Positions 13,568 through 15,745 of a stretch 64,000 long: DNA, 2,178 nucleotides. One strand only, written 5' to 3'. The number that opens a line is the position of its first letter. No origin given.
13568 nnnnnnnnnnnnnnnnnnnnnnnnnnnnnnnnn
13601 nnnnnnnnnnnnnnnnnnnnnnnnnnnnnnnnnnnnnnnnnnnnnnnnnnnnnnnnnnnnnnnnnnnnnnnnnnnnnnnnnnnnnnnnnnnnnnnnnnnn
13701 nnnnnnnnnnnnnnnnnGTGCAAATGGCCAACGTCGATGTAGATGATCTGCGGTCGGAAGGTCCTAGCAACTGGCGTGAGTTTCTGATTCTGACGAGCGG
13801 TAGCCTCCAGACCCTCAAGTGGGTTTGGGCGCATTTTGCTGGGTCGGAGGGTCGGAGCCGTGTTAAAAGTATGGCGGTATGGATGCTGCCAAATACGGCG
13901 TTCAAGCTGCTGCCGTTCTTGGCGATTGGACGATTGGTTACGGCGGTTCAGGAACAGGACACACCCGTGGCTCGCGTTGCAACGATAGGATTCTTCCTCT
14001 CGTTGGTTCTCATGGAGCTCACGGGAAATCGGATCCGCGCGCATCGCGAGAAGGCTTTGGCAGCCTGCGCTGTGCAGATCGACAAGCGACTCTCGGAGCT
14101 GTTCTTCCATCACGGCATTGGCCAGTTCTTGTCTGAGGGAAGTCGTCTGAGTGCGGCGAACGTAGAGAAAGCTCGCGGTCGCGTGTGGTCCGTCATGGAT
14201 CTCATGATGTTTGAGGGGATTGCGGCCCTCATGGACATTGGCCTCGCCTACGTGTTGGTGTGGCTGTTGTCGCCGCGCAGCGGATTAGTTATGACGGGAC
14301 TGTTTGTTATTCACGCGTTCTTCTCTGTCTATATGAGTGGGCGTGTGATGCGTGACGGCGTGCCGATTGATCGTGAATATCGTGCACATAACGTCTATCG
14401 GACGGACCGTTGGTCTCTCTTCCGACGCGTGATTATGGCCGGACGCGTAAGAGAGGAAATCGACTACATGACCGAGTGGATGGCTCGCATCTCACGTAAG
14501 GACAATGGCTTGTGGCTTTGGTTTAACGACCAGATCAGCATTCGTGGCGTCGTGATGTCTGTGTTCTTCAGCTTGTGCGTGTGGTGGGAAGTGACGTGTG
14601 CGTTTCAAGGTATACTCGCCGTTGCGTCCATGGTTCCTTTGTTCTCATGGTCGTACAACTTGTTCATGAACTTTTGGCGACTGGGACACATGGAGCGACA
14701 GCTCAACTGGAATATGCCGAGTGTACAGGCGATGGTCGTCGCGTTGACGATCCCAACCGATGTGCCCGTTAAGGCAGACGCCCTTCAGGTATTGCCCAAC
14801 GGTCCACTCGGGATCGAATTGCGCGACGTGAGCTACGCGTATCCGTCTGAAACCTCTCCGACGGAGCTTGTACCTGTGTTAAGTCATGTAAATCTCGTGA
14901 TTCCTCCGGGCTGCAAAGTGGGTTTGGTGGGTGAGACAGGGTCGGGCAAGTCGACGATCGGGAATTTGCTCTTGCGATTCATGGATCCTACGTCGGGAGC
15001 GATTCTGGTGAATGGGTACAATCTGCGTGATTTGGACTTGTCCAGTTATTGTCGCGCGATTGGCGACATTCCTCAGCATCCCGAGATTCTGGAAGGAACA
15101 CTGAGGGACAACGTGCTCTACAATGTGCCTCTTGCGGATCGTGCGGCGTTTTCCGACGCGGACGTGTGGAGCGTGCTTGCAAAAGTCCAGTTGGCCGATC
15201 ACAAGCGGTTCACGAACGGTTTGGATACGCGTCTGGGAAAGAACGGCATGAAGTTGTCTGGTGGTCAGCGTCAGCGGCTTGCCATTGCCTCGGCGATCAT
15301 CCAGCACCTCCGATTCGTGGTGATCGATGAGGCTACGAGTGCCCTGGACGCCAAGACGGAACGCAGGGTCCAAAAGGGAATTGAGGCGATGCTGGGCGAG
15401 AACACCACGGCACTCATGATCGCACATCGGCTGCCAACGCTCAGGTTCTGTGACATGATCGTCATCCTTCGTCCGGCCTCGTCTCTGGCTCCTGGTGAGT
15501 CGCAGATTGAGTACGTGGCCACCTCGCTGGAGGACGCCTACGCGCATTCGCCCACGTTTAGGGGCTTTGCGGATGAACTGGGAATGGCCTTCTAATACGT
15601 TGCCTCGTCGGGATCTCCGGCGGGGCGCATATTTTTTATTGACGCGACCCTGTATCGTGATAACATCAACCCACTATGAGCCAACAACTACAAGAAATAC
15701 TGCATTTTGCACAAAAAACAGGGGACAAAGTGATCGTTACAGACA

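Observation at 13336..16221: The str operon (rpsL-rpsG-fusA-tuf) is interrupted by a GC-rich ABC exporter and an acidic Phd/YefM-like orphan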

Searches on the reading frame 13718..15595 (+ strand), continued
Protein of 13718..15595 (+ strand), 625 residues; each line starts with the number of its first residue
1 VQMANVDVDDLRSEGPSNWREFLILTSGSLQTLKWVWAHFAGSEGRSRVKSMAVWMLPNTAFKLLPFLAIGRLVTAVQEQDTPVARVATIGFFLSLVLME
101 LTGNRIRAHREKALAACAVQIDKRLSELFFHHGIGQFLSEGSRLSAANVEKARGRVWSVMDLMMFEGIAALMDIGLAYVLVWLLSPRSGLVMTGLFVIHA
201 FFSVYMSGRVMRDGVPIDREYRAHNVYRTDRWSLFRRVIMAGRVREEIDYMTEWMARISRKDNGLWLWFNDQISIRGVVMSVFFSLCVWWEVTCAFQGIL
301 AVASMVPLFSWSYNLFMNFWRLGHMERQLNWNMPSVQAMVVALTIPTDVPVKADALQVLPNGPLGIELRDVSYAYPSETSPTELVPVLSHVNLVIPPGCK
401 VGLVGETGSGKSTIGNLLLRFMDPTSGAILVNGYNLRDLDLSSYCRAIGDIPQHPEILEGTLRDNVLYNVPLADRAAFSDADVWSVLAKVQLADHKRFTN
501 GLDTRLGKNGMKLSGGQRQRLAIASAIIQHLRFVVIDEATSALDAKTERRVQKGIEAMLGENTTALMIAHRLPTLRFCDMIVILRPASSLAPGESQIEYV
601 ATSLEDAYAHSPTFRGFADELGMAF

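Call 20: find_encoding_contigs(protein=P0012, flank=8000, max_places=1)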
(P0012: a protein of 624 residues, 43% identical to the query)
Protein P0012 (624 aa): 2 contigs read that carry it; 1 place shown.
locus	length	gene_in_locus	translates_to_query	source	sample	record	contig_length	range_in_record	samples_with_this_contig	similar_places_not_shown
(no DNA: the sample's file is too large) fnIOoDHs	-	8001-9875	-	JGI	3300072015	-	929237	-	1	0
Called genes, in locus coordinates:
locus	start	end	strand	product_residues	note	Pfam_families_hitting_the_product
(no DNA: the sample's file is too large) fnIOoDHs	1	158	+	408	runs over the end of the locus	PF03772:Competence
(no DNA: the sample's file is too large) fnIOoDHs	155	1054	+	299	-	PF00753:Lactamase_B, PF23023:Anti-Pycsar_Apyc1 (weak), PF12706:Lactamase_B_2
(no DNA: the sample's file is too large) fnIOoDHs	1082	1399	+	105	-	PF01541:GIY-YIG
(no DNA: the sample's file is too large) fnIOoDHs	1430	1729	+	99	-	-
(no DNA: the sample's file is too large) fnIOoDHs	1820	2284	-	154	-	PF00334:NDK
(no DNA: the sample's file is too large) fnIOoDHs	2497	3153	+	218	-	PF02163:Peptidase_M50 (weak)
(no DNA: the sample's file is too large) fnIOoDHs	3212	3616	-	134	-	-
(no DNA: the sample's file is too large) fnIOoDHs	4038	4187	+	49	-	-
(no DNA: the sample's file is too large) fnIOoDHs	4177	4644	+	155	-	PF00177:Ribosomal_S7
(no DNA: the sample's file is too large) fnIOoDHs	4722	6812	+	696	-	PF00009:GTP_EFTU, PF03144:GTP_EFTU_D2, PF22042:EF-G_D2, PF14492:EFG_III, PF16658:RF3_C, PF03764:EFG_IV, PF00679:EFG_C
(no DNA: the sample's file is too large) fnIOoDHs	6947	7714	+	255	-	PF00892:EamA (weak)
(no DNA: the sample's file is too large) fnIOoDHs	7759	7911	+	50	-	-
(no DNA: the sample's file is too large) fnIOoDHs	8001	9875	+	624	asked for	PF00005:ABC_tran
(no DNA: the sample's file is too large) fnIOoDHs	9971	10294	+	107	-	-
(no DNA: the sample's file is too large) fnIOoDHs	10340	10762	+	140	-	PF02604:PhdYeFM_antitox (weak)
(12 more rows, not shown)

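Call 21: find_encoding_contigs(protein=P0015, flank=8000, max_places=2)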
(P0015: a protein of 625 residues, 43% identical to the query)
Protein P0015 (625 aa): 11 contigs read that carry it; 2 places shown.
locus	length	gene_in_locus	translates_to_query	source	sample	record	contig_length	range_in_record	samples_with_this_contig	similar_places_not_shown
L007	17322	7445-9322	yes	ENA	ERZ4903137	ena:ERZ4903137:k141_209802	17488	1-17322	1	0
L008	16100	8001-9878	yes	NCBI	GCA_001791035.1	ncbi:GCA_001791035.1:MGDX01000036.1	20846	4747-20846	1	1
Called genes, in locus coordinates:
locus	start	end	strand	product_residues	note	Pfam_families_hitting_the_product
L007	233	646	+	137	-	PF00164:Ribosom_S12_S23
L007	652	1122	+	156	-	PF00177:Ribosomal_S7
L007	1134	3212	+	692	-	PF00009:GTP_EFTU, PF03144:GTP_EFTU_D2, PF22042:EF-G_D2, PF14492:EFG_III, PF16658:RF3_C, PF03764:EFG_IV, PF00679:EFG_C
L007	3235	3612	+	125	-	-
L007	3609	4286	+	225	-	-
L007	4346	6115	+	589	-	PF00664:ABC_membrane, PF00005:ABC_tran, PF02463:SMC_N (weak)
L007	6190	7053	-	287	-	-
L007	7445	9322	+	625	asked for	PF00005:ABC_tran, PF02463:SMC_N (faint)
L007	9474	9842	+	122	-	-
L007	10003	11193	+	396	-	PF00009:GTP_EFTU, PF03144:GTP_EFTU_D2, PF03143:GTP_EFTU_D3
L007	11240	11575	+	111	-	PF00338:Ribosomal_S10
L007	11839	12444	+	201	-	PF00297:Ribosomal_L3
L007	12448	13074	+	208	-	PF00573:Ribosomal_L4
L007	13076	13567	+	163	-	PF00276:Ribosomal_L23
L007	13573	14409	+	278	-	PF00181:Ribosomal_L2_N, PF03947:Ribosomal_L2_C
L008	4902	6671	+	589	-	PF00664:ABC_membrane, PF00005:ABC_tran, PF02463:SMC_N (weak)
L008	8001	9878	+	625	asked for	PF00005:ABC_tran, PF02463:SMC_N (faint)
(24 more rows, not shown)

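Call 22: find_encoding_contigs(protein=P0017, flank=8000, max_places=1)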
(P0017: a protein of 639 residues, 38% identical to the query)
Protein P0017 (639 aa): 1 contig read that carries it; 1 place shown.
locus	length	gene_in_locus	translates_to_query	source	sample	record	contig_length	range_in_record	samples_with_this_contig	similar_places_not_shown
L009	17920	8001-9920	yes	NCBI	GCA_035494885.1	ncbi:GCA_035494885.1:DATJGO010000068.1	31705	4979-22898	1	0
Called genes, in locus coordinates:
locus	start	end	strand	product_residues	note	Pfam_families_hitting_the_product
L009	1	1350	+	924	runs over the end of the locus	PF07517:SecA_DEAD, PF01043:SecA_PP_bind, PF21090:P-loop_SecA, PF07516:SecA_SW, PF02810:SEC-C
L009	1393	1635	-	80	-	-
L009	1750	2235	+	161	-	-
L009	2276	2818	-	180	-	PF08002:DUF1697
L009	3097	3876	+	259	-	PF03372:Exo_endo_phos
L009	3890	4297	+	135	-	PF00903:Glyoxalase, PF12681:Glyoxalase_2 (weak), PF18029:Glyoxalase_6 (weak)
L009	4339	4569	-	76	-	-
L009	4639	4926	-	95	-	-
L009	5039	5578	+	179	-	PF01931:NTPase_I-T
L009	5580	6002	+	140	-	PF08570:DUF1761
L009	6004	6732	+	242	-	PF08713:DNA_alkylation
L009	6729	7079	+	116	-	PF04993:TfoX_N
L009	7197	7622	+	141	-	-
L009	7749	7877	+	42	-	-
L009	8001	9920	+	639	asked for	PF00005:ABC_tran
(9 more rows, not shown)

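Call 23: find_encoding_contigs(protein=P0020, flank=8000, max_places=1)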
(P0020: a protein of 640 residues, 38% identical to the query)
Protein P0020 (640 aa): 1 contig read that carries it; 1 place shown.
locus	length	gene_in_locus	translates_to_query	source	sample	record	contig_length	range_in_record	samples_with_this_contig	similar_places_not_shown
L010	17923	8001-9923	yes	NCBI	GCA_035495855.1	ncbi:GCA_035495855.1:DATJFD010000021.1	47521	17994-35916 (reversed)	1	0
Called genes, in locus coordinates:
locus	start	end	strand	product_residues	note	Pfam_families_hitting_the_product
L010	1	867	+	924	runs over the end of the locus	PF07517:SecA_DEAD, PF01043:SecA_PP_bind, PF21090:P-loop_SecA, PF07516:SecA_SW, PF02810:SEC-C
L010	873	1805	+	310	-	PF00293:NUDIX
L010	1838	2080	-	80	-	-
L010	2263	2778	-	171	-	PF08002:DUF1697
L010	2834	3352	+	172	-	-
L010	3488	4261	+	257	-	PF03372:Exo_endo_phos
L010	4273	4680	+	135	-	PF00903:Glyoxalase, PF12681:Glyoxalase_2 (weak), PF22677:Ble-like_N (faint), PF18029:Glyoxalase_6 (weak)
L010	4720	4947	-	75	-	-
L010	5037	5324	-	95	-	-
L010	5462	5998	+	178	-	PF01931:NTPase_I-T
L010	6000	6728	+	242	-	PF08713:DNA_alkylation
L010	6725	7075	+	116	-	PF04993:TfoX_N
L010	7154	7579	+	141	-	-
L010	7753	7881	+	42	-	-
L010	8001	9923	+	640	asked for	PF00005:ABC_tran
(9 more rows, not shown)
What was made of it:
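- Homologues exist in high-GC lineages (calls 22, 23).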

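Call 64: search_solved_structures(query=window:13724-15592:+, max_evalue=1e-30)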
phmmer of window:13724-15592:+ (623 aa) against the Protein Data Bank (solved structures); distinct sequences matched with E-value up to 1e-30: 201 (the best 60 are shown).
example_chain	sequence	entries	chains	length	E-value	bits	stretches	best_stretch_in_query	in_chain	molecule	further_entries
7qkr_A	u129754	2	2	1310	2.1e-83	284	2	352-584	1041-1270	Plasma membrane ATP-binding cassette transporter required for the export of a-factor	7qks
8zpx_B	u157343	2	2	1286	3e-76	260.4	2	364-587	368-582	ABC transporter B family member 1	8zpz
9juj_A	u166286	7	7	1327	3.3e-76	260.2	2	364-587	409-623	ABC transporter B family member 1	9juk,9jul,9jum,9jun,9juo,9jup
8woi_A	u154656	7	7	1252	9.1e-76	258.8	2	363-600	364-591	ABC transporter B family member 19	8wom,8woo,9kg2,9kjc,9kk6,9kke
8zq4_B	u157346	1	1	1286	2e-75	257.6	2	364-587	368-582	ABC transporter B family member 1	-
8wp0_A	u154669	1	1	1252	6.1e-75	256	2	363-600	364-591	ABC transporter B family member 19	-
7niu_A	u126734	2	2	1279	1.6e-68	234.8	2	363-580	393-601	Isoform 2 of Phosphatidylcholine translocator ABCB4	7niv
6s7p_A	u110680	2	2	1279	1.1e-67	232.1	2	363-580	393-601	Phosphatidylcholine translocator ABCB4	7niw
4f4c_A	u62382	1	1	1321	3e-67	230.6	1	364-592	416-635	Multidrug resistance protein pgp-1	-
8sa0_A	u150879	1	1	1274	3.9e-67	230.3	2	233-580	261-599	ATP-dependent translocase ABCB1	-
8gmg_A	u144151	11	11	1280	3.9e-67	230.2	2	233-580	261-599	ATP-dependent translocase ABCB1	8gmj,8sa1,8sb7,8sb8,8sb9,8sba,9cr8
6qex_A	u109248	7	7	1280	3.9e-67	230.2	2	233-580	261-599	Multidrug resistance protein 1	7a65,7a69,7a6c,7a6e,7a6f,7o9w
8y6h_A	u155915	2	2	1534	7.7e-67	229.3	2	233-580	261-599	ATP-dependent translocase ABCB1,mNeonGreen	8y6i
6c0v_A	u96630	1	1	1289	2.7e-66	227.5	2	233-580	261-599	Multidrug resistance protein 1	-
7zk9_A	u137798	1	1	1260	2e-65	224.6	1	364-585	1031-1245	ATP-dependent translocase ABCB1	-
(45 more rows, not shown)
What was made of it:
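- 13724..15595 (+): ABCB-type half-transporter (TMD-NBD, 623 aa) of a small divergent family. The closest solved relatives are ABCB exporters (call 64).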

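Call 90: search_protein_families(library=padloc, proteins=[window:13724-15592:+], max_evalue=0.01)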
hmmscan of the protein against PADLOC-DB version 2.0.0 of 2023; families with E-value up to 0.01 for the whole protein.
window:13724-15592:+ (623 aa): 2 families
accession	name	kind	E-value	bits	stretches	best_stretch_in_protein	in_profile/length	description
PDLC04135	mad3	-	1e-25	89.1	2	494-601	247-351/374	mads_3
PDLC04140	mad8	-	4.5e-05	21.1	1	386-571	17-235/314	mads_8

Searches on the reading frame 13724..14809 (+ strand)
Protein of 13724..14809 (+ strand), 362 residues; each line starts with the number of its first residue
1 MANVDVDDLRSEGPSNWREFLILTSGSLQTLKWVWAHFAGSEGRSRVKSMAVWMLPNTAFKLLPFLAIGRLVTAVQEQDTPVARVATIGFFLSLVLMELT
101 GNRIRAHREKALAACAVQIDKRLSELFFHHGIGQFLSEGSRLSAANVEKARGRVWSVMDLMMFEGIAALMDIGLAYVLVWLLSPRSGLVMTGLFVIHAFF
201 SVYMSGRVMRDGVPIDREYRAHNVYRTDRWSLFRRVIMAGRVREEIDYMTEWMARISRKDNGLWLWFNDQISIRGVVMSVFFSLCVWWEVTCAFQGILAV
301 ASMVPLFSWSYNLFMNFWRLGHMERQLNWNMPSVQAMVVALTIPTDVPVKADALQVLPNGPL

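Call 36: find_related_loci(query=A2, collection=metagenome_contigs, flank=6000)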
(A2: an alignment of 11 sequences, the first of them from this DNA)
Query A2 (362 aa) in metagenome_contigs; peptide patterns used: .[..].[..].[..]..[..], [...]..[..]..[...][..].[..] (x = any residue, [..] = any of these).
222 stretches matched a pattern; 28 encode a relative of the query (tblastn E <= 1e-3); 28 distinct loci.
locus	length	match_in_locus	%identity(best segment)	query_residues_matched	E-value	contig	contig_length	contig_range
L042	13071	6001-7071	36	6-362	3e-73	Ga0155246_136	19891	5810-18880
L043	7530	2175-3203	35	14-356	1e-68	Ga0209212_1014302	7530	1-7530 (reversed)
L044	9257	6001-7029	35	14-356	1e-68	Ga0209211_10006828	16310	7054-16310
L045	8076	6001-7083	34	2-362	1e-66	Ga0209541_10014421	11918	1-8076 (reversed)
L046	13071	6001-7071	33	5-362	9e-66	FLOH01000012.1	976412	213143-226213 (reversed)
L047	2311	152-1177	33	15-356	6e-64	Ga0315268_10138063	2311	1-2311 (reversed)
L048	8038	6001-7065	34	4-360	5e-63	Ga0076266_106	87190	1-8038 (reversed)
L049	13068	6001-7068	33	4-360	1e-62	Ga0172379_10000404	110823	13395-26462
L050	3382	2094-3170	33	6-362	1e-61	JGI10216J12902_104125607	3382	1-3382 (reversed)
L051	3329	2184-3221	32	12-356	5e-57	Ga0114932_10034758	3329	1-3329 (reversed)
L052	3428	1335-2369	31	15-359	6e-56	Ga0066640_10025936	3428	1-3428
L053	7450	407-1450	29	15-362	1e-55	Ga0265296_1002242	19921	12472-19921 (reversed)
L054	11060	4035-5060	31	7-347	2e-55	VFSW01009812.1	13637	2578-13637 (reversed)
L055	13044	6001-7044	32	15-361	2e-55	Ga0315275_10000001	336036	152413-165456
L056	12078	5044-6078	30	12-356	3e-55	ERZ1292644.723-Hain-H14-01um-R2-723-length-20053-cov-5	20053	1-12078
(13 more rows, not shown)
